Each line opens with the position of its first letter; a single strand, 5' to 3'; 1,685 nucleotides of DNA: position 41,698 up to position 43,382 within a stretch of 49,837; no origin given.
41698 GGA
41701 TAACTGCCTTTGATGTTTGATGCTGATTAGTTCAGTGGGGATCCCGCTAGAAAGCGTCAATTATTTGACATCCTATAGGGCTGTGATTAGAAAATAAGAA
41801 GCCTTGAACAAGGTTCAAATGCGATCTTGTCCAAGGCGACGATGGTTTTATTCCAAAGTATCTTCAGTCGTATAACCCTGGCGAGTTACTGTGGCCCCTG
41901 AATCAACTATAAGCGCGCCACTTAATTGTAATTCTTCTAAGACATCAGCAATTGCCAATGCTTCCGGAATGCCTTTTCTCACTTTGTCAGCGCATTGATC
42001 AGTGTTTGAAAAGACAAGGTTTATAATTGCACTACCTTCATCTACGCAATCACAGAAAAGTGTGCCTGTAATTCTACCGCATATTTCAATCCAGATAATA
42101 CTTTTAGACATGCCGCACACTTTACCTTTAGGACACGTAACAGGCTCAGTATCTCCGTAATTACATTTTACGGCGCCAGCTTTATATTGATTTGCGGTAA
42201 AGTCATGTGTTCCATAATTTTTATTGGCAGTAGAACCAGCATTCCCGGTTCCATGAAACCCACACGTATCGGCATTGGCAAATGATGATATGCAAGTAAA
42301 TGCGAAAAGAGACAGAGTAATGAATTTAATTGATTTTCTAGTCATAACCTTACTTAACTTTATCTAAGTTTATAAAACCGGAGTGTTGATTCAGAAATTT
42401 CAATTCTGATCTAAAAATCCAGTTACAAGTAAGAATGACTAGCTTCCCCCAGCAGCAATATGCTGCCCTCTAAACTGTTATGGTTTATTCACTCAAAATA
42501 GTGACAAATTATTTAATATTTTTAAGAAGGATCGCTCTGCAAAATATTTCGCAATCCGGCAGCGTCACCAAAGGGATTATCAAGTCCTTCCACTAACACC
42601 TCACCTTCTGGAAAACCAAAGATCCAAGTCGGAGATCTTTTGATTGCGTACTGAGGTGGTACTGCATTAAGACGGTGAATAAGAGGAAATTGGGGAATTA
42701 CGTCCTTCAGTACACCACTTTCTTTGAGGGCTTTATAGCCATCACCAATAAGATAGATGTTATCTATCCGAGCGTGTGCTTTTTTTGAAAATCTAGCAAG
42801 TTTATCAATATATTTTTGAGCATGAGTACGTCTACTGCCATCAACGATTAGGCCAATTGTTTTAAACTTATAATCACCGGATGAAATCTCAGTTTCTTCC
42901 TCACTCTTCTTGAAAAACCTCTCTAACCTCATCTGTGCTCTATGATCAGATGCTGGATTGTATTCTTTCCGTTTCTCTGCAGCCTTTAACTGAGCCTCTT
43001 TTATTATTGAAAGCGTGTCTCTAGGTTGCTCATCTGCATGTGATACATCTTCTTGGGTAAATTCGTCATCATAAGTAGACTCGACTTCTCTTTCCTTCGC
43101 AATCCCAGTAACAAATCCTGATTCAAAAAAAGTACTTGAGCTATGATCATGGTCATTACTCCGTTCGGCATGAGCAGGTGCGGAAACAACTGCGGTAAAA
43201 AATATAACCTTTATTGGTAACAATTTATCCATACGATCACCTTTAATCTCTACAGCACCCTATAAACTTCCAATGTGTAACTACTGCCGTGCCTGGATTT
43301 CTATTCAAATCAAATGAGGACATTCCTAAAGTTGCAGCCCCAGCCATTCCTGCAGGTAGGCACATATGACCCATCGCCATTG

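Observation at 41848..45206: Orphan TraW-TraU-TrbC-like string of four secreted proteins with no T4SS machinery nearby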

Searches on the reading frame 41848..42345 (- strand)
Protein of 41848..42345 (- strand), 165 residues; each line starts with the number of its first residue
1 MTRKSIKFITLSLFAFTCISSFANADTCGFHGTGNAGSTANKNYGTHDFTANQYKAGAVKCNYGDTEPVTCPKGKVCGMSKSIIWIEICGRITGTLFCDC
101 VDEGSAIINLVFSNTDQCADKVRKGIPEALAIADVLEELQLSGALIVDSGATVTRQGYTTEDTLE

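Call 3: search_protein_families(library=pfam, proteins=[window:41848-42345:-], max_evalue=1)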
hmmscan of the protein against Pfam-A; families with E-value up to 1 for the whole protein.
window:41848-42345:- (165 aa): 0 families

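Call 4: search_protein_families(library=ncbifam, proteins=[window:41848-42345:-], max_evalue=1)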
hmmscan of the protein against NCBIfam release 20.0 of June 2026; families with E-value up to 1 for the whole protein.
window:41848-42345:- (165 aa): 0 families

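Call 102: search_protein_families(library=padloc, proteins=[window:41848-42345:-], max_evalue=0.1)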
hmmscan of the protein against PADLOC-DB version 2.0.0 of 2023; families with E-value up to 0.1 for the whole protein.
window:41848-42345:- (165 aa): 0 families

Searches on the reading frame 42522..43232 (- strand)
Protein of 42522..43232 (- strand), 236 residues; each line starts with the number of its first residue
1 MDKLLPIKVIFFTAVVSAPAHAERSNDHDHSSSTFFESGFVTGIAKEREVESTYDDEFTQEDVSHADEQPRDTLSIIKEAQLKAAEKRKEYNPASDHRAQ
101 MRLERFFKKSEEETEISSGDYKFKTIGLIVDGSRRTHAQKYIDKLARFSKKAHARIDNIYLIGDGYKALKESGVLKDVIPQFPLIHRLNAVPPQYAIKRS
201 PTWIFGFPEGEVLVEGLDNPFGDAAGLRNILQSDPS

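Call 3: search_protein_families(library=pfam, proteins=[window:42522-43232:-], max_evalue=1)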
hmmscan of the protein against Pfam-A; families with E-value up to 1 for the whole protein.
window:42522-43232:- (236 aa): 3 families
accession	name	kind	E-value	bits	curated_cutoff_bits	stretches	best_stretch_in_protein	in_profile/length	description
PF15811.11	SVIP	-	0.0078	16.8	27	1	66-95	10-45/66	Small VCP/p97-interacting protein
PF22980.2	Myb_DNA-bind_8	-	0.1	12.4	27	1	90-112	28-49/50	Myb-like DNA-binding domain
PF20881.2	G1_gp67_C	-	0.26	12.2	27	0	55-114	17-78/100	Phage G1 gp67, C-terminal domain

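Call 4: search_protein_families(library=ncbifam, proteins=[window:42522-43232:-], max_evalue=1)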
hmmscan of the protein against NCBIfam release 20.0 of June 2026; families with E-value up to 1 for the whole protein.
window:42522-43232:- (236 aa): 2 families
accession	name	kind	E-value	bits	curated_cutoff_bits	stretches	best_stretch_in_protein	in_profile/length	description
NF052268.1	mediterrocin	equivalog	0.046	13.8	40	1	9-92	12-95/115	mediterrocin family bacteriocin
TIGR04361.1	TrbK_Ti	equivalog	0.55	10.6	50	0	87-119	26-57/64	entry exclusion protein TrbK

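Call 19: find_homologous_proteins(query=window:42522-43232:-, max_evalue=0.01)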
Query window:42522-43232:- (236 aa): 2 proteins with E <= 0.01 among 325 candidates.
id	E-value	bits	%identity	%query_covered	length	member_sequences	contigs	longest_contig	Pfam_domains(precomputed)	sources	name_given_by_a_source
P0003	5.0e-149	512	97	100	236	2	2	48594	-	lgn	-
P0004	1.4e-101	357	72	97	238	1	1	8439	-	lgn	-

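Call 20: find_encoding_contigs(protein=P0004, flank=10000)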
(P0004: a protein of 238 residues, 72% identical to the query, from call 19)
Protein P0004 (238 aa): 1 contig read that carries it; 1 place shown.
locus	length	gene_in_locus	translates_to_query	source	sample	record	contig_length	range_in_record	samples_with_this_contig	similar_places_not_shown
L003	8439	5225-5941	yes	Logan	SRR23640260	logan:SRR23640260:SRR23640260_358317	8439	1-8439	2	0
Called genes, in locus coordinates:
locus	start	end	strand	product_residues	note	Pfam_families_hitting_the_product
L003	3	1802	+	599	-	?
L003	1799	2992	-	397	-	PF13173:AAA_14, PF13635:DUF4143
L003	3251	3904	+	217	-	-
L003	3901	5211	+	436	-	-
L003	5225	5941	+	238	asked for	-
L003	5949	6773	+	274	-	-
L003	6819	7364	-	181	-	-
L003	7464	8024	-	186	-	-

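Call 21: find_encoding_contigs(protein=P0003, flank=10000)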
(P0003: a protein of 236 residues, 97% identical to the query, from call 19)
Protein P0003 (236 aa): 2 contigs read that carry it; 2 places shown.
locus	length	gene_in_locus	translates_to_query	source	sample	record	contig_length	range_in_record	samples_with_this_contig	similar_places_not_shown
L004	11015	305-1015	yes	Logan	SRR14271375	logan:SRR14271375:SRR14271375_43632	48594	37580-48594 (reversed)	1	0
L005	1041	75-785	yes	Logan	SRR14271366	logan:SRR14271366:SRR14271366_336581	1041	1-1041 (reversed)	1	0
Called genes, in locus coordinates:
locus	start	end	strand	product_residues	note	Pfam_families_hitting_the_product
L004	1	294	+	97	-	?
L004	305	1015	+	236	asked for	-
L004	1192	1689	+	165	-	-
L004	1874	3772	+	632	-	PF20157:Maf_flag10_N (faint), PF13524:Glyco_trans_1_2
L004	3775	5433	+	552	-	PF01075:Glyco_transf_9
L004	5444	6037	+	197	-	-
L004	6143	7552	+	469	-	PF01842:ACT (weak), PF13291:ACT_4 (weak), PF00390:malic, PF03949:Malic_M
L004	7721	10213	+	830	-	PF05048:NosD, PF13229:Beta_helix, PF17957:Big_7 (weak), PF18998:Flg_new_2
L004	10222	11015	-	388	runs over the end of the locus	PF01231:IDO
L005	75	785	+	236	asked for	-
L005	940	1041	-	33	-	?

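Call 92: predict_structure(alignment_id=A7)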
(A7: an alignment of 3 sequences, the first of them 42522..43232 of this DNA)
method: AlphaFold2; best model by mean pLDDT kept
length: 236 residues; sequences in the alignment: 3
mean_pLDDT: 43.9   pTM: 0.32
mean pLDDT of the five models: 43.9, 43.3, 42.4, 42.3, 38.0
residues with pLDDT >= 90: 0; 70-90: 0; 50-70: 82; < 50: 154
segments of 3 or more residues with pLDDT < 50: 1-71, 106-122, 178-181, 183-236
pLDDT, mean of each block of 10 residues (from residue 1): 40 34 32 29 30 35 39 54 56 53 48 41 52 54 62 55 56 55 46 39 33 32 36 39
secondary structure, 60 per line:
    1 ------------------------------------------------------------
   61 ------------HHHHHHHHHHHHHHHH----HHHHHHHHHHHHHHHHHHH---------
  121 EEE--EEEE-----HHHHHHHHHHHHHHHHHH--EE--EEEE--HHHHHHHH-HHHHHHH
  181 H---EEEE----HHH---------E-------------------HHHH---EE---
elements in order: H73-88 H93-111 E121-123 E126-129 H135-152 E159-162 H165-172 H174-181 E185-188 H225-228

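Call 102: search_protein_families(library=padloc, proteins=[window:42522-43232:-], max_evalue=0.1)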
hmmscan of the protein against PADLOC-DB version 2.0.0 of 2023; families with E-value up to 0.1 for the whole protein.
window:42522-43232:- (236 aa): 0 families
